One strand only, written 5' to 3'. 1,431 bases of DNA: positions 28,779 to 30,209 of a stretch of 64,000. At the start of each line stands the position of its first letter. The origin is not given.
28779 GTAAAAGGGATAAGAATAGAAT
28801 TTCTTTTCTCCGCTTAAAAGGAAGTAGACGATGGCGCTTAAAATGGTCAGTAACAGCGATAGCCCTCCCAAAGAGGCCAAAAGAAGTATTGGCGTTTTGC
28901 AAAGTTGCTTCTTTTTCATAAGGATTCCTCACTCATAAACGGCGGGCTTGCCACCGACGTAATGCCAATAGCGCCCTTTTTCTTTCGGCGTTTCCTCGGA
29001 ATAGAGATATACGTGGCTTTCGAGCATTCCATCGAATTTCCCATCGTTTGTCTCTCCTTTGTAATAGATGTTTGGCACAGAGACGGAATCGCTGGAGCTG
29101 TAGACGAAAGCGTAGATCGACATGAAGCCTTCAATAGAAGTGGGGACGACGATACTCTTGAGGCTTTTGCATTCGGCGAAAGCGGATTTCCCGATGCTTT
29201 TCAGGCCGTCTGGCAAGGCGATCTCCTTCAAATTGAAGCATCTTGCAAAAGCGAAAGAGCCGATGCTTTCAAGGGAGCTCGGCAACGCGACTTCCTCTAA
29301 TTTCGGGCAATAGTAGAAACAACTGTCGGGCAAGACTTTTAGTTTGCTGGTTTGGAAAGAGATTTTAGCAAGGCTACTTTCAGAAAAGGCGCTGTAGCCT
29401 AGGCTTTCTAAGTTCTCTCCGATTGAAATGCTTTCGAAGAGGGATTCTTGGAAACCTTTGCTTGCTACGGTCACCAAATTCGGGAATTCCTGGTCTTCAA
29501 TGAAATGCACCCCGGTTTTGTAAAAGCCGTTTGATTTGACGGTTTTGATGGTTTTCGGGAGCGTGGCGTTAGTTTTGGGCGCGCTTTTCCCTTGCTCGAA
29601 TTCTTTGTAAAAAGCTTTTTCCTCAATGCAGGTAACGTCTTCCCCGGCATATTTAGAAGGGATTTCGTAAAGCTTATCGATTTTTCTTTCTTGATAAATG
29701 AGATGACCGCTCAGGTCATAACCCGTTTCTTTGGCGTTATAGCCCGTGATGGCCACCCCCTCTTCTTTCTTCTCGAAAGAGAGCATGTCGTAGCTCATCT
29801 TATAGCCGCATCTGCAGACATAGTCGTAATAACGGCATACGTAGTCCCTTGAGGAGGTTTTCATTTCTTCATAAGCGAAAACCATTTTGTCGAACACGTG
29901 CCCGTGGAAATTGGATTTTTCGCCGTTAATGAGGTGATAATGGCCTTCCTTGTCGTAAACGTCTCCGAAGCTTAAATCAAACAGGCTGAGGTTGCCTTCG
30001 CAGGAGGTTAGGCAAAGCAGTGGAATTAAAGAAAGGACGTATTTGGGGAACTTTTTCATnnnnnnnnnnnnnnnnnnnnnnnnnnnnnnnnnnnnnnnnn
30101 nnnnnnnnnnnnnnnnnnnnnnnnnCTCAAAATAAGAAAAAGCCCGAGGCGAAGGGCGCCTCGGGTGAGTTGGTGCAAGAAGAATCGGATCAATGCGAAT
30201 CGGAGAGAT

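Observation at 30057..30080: Poly-C tract in place of the RBS of a BspA-like LRR surface lipoprotein gene: candidate phase-variation switch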

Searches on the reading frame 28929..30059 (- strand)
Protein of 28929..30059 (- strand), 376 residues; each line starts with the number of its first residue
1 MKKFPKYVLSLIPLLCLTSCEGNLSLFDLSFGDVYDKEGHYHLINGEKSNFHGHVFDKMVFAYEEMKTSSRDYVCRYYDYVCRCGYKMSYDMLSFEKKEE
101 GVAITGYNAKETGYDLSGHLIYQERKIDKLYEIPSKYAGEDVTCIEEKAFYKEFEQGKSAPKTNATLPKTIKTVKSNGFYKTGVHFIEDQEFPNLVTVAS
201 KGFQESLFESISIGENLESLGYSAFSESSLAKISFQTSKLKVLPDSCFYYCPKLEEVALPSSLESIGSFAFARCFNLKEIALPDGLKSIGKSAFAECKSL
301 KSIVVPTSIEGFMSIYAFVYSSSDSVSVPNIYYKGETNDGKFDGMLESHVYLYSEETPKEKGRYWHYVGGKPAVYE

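Call 5: search_protein_families(library=pfam, proteins=[window:28929-30059:-], max_evalue=0.01)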
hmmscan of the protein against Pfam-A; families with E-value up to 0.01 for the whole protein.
window:28929-30059:- (376 aa): 2 families
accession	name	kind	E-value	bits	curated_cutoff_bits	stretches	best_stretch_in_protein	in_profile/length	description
PF13306.12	LRR_5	-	3e-29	101.9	27.7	2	243-330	3-88/127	BspA type Leucine rich repeat region (6 copies)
PF13855.12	LRR_8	-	0.0044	17.2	27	0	229-279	2-53/61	Leucine rich repeat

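Call 6: find_related_loci(query=window:28929-30059:-, collection=genome_contigs, flank=5000)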
Query window:28929-30059:- (376 aa) in genome_contigs; peptide patterns used: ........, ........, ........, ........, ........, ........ (x = any residue, [..] = any of these).
41 stretches matched a pattern; 1 encode a relative of the query (tblastn E <= 1e-3); 1 distinct loci.
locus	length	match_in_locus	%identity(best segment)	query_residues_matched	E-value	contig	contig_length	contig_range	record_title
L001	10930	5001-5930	29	210-344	8e-13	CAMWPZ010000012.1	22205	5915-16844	MAG TPA_asm: uncultured Clostridia bacterium isolate SRR14411243_bin.5_metawrap_v1.3_MAG genome assembly, contig: NODE.4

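Call 10: find_encoding_contigs(protein=window:28929-30059:-, flank=3000, max_places=10)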
Protein window:28929-30059:- (376 aa): 2 contigs read that carry it; 1 place shown.
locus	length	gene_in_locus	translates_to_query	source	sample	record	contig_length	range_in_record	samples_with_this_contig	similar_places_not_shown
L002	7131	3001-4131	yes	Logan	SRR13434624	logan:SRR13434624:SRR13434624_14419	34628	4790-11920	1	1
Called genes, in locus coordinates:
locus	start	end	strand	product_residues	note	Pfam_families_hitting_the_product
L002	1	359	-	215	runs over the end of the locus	PF14681:UPRTase, PF00156:Pribosyltran (weak)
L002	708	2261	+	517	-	PF00860:Xan_ur_permease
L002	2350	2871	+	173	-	PF00156:Pribosyltran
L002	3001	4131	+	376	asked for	PF13306:LRR_5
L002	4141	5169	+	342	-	-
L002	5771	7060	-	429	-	PF13173:AAA_14, PF13635:DUF4143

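Call 15: find_homologous_proteins(query=window:28929-30059:-, max_evalue=1e-10)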
Query window:28929-30059:- (376 aa): 341 proteins with E <= 1e-10 among 3129 candidates; the best 120 are listed.
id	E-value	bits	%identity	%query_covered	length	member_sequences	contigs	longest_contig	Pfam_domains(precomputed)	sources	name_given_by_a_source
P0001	3.1e-250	848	100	100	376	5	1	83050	PF13306.13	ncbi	-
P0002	2.1e-121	424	53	95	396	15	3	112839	PF13306.13,PF13855.13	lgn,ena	-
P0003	6.9e-88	314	44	100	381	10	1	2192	PF13306.13,PF13855.13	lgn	-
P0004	1.2e-82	296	42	100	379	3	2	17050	PF13306.13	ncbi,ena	-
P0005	6.9e-65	238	38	100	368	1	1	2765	PF13306.13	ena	-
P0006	2.1e-60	223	37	96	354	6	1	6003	PF13306.13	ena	-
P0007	1.4e-56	211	33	34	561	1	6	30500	PF13306.13,PF05725.19,PF13855.13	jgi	jgi:hypothetical protein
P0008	1.0e-54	204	33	39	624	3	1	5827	PF13306.13,PF13855.13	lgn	-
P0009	1.5e-53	201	36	44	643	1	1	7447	PF13306.13,PF12799.14,PF13855.13,PF23952.2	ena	-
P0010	2.3e-51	193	34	55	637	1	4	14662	PF13306.13,PF13855.13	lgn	-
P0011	5.4e-51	192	34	55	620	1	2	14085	PF13306.13,PF13855.13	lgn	-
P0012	1.0e-50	191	33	55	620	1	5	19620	PF13306.13,PF13855.13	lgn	-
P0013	1.1e-50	191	33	55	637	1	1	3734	PF13306.13,PF13855.13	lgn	-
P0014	1.2e-50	191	31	57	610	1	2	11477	PF13306.13,PF13855.13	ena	-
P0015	1.5e-50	191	31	57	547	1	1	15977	PF13306.13,PF05725.19,PF13855.13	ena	-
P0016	1.6e-50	191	31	57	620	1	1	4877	PF13306.13,PF13855.13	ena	-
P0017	3.6e-50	190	31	57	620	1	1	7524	PF13306.13,PF13855.13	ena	-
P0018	3.7e-50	189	31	57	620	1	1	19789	PF13306.13,PF13855.13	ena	-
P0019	3.7e-50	189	32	55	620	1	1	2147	PF13306.13,PF13855.13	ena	-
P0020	4.9e-50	189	30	57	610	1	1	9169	PF13306.13,PF13855.13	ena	-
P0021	5.6e-50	189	33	55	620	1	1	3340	PF13306.13,PF13855.13,PF23952.2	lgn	-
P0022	7.2e-50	188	32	55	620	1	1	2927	PF13306.13,PF13855.13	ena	-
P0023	7.4e-50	188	33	55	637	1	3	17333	PF13306.13,PF13855.13,PF23952.2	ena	-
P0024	7.9e-50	188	32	55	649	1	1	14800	PF13306.13,PF13855.13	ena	-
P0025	8.7e-50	188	32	55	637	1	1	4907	PF13306.13,PF05725.19,PF13855.13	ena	-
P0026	8.8e-50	188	32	55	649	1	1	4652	PF13306.13,PF13855.13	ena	-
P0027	9.3e-50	188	32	55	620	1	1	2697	PF13306.13,PF05725.19,PF13855.13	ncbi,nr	ncbi:MAG: leucine-rich repeat domain-containing protein [Clostridiales bacterium]|nr:leucine-rich re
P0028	1.2e-49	188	31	57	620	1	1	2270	PF13306.13,PF05725.19,PF13855.13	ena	-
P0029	1.3e-49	188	32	55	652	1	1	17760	PF13306.13,PF13855.13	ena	-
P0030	1.3e-49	188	30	57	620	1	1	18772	PF13306.13,PF13855.13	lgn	-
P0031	1.3e-49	188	32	55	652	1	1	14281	PF13306.13,PF05725.19,PF13855.13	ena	-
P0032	1.4e-49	188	33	55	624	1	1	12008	PF13306.13,PF13855.13,PF23952.2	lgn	-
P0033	1.7e-49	187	32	55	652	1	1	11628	PF13306.13,PF05725.19,PF13855.13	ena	-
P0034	2.5e-49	187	31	57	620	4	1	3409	PF13306.13,PF05725.19,PF13855.13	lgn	-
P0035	2.9e-49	186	38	27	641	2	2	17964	PF13306.13,PF13855.13,PF23952.2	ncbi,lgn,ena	-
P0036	3.3e-49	186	30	57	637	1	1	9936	PF13306.13,PF05725.19,PF13855.13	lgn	-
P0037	3.6e-49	186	30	57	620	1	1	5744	PF13306.13,PF13855.13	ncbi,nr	ncbi:MAG: leucine-rich repeat domain-containing protein [Eubacteriales bacterium]|nr:leucine-rich re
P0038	4.2e-49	186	30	57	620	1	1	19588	PF13306.13,PF05725.19,PF13855.13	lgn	-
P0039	6.0e-49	185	30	57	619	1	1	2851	PF13306.13,PF13855.13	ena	-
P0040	7.3e-49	185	31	57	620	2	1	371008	PF13306.13,PF13855.13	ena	-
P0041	9.0e-49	185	32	55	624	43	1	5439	PF13306.13,PF05725.19,PF13855.13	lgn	-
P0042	1.1e-48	185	32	55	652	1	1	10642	PF13306.13,PF05725.19,PF13855.13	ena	-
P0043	2.3e-48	184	30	38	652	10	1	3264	PF13306.13,PF12799.14,PF13855.13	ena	-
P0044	3.1e-48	183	28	57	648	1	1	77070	PF13306.13,PF13855.13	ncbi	-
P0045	1.2e-47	181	30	51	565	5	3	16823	PF13306.13,PF13855.13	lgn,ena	-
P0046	1.5e-47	181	29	39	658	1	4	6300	PF13306.13,PF12799.14,PF13855.13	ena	-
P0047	3.5e-47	180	30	57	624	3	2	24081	PF13306.13,PF05725.19,PF13855.13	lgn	-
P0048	3.8e-47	180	29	57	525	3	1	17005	PF13306.13,PF05725.19,PF13855.13,PF23952.2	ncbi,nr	ncbi:MAG: leucine-rich repeat domain-containing protein, partial [Clostridiales bacterium]|nr:leucin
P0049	2.2e-46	177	27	64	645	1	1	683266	PF13306.13,PF12799.14,PF13855.13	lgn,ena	-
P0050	1.1e-44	171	42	30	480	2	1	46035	PF13306.13,PF13855.13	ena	-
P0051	5.3e-44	169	30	50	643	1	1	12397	PF13306.13,PF12799.14,PF13855.13,PF23952.2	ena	-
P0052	8.0e-44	169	37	33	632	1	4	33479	PF13306.13,PF13855.13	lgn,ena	-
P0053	8.0e-44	169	29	51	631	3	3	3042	PF13306.13,PF13855.13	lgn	-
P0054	2.6e-43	167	31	64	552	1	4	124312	PF13306.13,PF13855.13,PF23952.2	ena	-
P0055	8.6e-43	165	29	55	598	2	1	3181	PF13306.13,PF13855.13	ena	-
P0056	9.0e-43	165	29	45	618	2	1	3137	PF13306.13,PF13004.14,PF12799.14,PF13855.13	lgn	-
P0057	3.1e-42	163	33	31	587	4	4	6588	PF13306.13,PF12799.14,PF13855.13,PF23952.2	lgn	-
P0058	3.7e-42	163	32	53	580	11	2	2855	PF13306.13,PF13855.13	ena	-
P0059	3.8e-42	163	29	68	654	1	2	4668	PF13306.13,PF13855.13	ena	-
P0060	4.0e-42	163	36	38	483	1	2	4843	PF13306.13,PF13855.13,PF23952.2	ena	-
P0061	1.0e-41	162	32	26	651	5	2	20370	PF13306.13,PF12799.14,PF13855.13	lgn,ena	-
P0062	2.1e-41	161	36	33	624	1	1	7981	PF23622.2,PF13306.13,PF05725.19,PF12799.14,PF13855.13,PF23952.2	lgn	-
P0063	2.1e-41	161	30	53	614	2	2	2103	PF13306.13,PF13855.13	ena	-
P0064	2.2e-41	161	38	24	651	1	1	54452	PF13306.13,PF13855.13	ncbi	-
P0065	2.9e-41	160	29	45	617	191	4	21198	PF13306.13,PF13004.14,PF13855.13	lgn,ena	-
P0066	4.6e-41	160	41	27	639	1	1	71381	PF13306.13,PF00404.25,PF12799.14,PF13855.13,PF23952.2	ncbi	-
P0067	4.8e-41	159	41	18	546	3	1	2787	PF13306.13,PF12799.14,PF13855.13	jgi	-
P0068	5.4e-41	159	35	40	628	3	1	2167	PF13306.13,PF13855.13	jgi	-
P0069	6.2e-41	159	32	39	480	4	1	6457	PF13306.13,PF13855.13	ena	-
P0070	7.4e-41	159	37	26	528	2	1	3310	PF13306.13,PF12799.14,PF13855.13,PF23952.2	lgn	-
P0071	7.6e-41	159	33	26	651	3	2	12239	PF13306.13,PF13855.13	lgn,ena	-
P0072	8.2e-40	155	31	45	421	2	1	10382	PF13306.13,PF13855.13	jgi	-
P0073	1.0e-38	152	27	39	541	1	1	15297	PF13306.13,PF13855.13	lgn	-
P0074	1.8e-38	151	33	39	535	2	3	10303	PF13306.13,PF01582.26,PF13676.12,PF13855.13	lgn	-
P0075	2.0e-38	151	39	22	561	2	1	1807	PF13306.13,PF00404.25,PF12799.14,PF13855.13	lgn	-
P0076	2.6e-38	150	31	31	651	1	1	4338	PF13306.13,PF13855.13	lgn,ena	-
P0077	4.1e-38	150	24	47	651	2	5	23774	PF13306.13,PF13855.13,PF23952.2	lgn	-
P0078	5.2e-38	149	31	41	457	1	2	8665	PF13306.13,PF13855.13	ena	-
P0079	5.7e-38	149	33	37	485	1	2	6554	PF13306.13,PF12799.14,PF13855.13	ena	-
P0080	5.8e-38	149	35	39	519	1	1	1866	PF13306.13,PF13855.13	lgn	-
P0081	7.7e-38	149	33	38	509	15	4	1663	PF13306.13,PF13855.13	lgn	-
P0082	1.4e-37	148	33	52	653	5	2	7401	PF13306.13,PF13606.13,PF12796.14,PF00023.37,PF13637.13,PF13855.13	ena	-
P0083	1.5e-37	148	44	18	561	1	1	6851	PF13306.13,PF13855.13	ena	-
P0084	3.5e-37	147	27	48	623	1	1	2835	PF13306.13,PF07963.18,PF12799.14,PF13855.13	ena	-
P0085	5.1e-37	146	38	35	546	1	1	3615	PF13306.13,PF13855.13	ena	-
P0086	6.2e-37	146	29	30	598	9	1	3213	PF13306.13,PF13855.13,PF23952.2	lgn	-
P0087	1.2e-36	145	39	27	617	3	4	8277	PF13306.13,PF13855.13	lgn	-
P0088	3.3e-36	144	35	34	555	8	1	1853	PF13306.13,PF13855.13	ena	-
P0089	5.0e-36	143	28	39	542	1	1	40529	PF13306.13,PF12799.14,PF13855.13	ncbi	-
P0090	9.5e-36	142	35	38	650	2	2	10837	PF13306.13,PF13855.13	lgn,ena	-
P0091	9.8e-36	142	28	40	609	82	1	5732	PF13306.13,PF13855.13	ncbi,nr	ncbi:MAG: leucine-rich repeat domain-containing protein [Prevotella sp.]|nr:leucine-rich repeat doma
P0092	1.6e-35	141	30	48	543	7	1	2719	PF13306.13,PF13855.13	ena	-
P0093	2.7e-35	141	32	39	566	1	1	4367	PF13306.13,PF13855.13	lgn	-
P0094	4.8e-35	140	33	48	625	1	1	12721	PF13306.13,PF13855.13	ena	-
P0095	5.7e-35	139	31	43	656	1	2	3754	PF13306.13,PF13676.12,PF13855.13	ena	-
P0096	1.5e-34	138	38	30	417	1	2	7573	PF13306.13,PF13855.13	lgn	-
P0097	1.5e-34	138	35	37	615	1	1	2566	PF13306.13,PF00404.25,PF12799.14,PF13855.13,PF23952.2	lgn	-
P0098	2.0e-34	138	35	43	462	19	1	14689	PF13306.13,PF13855.13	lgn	-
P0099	2.6e-34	137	32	33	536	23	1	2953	PF13306.13,PF13855.13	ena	-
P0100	4.4e-34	137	36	23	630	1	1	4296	PF13306.13,PF13855.13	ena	-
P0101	4.7e-34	136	27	59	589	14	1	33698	PF13306.13,PF13855.13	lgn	-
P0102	5.0e-34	136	33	35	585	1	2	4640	PF13306.13,PF00404.25,PF12799.14,PF13855.13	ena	-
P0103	5.6e-34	136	35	27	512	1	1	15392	PF13306.13,PF13855.13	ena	-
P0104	9.5e-34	135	32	49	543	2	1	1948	PF13306.13,PF13855.13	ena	-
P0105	1.0e-33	135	39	18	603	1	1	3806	PF13306.13,PF13855.13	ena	-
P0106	1.2e-33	135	29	44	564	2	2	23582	PF23622.2,PF13306.13,PF13855.13,PF23952.2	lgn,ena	-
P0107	3.1e-33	134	31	44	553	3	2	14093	PF13306.13,PF13855.13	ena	-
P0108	3.6e-33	134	33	42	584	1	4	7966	PF13306.13,PF13855.13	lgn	-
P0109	4.1e-33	133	31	47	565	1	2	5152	PF13306.13,PF13855.13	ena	-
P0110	5.7e-33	133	32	41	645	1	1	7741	PF00069.32,PF13306.13,PF13855.13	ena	-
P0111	7.5e-33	133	26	62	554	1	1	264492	PF09479.17,PF13306.13,PF12799.14,PF13855.13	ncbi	-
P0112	7.7e-33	132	27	61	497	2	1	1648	PF13306.13,PF13855.13,PF23952.2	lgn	-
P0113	2.5e-32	131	30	51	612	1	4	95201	PF13306.13,PF13855.13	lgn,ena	-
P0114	2.7e-32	131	28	66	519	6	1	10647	PF13306.13,PF02368.25,PF13855.13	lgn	-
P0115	5.6e-32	130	34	33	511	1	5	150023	PF13306.13,PF12799.14,PF13855.13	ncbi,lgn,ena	-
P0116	7.4e-32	129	29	36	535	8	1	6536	PF09479.17,PF13306.13,PF13855.13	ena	-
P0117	7.6e-32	129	33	36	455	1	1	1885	PF13306.13,PF13855.13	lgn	-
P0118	8.6e-32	129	30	46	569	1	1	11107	PF13306.13,PF13855.13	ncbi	-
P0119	1.2e-31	129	32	50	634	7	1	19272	PF13306.13,PF26182.1,PF13629.13,PF02368.25,PF13855.13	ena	-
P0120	1.3e-31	128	28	40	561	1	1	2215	PF13306.13,PF12799.14,PF13855.13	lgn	-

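Call 16: list_cluster_members(proteins=[P0001, P0002, P0003, P0004])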
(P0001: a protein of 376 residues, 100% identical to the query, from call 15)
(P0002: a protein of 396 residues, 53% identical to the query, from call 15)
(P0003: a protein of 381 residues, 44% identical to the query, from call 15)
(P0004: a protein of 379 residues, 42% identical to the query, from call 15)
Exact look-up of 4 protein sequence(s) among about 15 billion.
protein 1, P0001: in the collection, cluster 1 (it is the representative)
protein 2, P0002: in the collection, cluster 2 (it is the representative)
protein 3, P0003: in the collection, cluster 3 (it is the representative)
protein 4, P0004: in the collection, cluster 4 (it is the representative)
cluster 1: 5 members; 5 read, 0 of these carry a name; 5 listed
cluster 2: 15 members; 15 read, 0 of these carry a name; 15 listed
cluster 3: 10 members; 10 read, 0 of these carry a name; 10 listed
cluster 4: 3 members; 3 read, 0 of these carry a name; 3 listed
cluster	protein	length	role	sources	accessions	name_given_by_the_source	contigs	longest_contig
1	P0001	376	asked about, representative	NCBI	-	-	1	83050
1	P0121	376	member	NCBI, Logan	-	-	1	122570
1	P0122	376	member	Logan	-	-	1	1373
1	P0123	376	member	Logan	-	-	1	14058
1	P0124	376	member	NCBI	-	-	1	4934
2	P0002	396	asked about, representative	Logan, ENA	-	-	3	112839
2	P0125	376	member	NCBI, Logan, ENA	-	-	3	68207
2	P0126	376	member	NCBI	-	-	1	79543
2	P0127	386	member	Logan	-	-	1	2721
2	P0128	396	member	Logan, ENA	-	-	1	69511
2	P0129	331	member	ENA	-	-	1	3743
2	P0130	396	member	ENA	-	-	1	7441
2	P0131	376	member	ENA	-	-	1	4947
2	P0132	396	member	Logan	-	-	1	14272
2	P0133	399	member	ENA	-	-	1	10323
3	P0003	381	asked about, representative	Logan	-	-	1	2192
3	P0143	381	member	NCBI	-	-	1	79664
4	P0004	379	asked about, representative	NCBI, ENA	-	-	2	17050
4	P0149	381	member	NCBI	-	-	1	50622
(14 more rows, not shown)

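Call 17: find_encoding_contigs(protein=P0121, flank=3000, max_places=10)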
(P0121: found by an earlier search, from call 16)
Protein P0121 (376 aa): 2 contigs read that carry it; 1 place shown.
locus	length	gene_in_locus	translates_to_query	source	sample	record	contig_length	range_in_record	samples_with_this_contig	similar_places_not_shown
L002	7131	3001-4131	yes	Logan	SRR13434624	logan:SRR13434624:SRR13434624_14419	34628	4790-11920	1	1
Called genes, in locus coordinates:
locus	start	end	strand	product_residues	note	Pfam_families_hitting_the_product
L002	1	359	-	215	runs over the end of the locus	PF14681:UPRTase, PF00156:Pribosyltran (weak)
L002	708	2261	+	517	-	PF00860:Xan_ur_permease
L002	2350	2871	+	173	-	PF00156:Pribosyltran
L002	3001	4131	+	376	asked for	PF13306:LRR_5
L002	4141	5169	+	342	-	-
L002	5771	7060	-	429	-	PF13173:AAA_14, PF13635:DUF4143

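Call 18: find_encoding_contigs(protein=P0123, flank=3000, max_places=10)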
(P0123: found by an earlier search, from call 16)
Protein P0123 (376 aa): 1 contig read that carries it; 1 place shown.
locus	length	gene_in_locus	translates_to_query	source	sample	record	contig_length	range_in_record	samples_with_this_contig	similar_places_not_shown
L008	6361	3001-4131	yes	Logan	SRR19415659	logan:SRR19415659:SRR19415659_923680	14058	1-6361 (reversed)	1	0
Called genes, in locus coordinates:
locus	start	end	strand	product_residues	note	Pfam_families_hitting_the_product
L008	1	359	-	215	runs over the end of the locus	PF14681:UPRTase, PF00156:Pribosyltran (weak)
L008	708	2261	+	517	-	PF00860:Xan_ur_permease, PF00916:Sulfate_transp (faint)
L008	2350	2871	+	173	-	PF00156:Pribosyltran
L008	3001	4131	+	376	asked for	PF13306:LRR_5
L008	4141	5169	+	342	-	-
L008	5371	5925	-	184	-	-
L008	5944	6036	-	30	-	-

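Call 19: find_encoding_contigs(protein=P0122, flank=3000, max_places=10)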
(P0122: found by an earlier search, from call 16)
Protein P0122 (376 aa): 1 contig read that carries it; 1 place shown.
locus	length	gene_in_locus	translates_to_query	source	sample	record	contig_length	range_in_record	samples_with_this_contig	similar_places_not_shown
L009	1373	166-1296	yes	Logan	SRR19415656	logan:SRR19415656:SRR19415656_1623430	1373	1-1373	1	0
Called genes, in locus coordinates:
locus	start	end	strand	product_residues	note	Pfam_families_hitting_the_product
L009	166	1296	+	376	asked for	PF13306:LRR_5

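Call 23: find_encoding_contigs(protein=P0002, flank=3000, max_places=10)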
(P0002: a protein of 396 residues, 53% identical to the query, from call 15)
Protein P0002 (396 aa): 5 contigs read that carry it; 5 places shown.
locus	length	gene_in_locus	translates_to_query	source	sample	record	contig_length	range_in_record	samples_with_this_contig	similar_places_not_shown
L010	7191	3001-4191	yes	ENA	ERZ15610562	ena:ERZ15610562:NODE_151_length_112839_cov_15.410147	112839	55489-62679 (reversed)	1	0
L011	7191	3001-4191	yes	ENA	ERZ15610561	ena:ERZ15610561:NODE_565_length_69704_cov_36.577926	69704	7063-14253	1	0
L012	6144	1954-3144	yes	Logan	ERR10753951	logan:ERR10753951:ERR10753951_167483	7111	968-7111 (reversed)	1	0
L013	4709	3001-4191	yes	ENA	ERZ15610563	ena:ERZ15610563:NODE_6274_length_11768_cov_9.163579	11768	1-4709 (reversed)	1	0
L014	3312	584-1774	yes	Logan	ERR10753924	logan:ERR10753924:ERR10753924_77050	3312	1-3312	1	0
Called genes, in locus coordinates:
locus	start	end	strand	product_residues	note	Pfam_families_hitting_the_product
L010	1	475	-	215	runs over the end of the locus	PF14681:UPRTase, PF00156:Pribosyltran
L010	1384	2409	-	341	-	-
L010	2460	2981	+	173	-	PF00156:Pribosyltran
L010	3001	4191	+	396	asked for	PF13306:LRR_5, PF13855:LRR_8 (faint), PF13306:LRR_5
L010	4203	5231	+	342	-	-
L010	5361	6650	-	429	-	PF13173:AAA_14, PF13635:DUF4143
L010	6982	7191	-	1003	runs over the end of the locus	PF00005:ABC_tran, PF02463:SMC_N (weak), PF02687:FtsX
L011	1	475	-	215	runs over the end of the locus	PF14681:UPRTase, PF00156:Pribosyltran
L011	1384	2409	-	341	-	-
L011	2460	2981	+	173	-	PF00156:Pribosyltran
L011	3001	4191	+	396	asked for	PF13306:LRR_5, PF13855:LRR_8 (faint), PF13306:LRR_5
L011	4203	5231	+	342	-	-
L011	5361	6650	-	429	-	PF13173:AAA_14, PF13635:DUF4143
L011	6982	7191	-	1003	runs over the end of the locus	PF00005:ABC_tran, PF02463:SMC_N (weak), PF02687:FtsX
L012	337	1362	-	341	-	-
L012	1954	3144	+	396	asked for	PF13306:LRR_5, PF13855:LRR_8 (faint), PF13306:LRR_5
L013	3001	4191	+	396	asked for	PF13306:LRR_5, PF13855:LRR_8 (faint), PF13306:LRR_5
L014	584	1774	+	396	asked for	PF13306:LRR_5, PF13855:LRR_8 (faint), PF13306:LRR_5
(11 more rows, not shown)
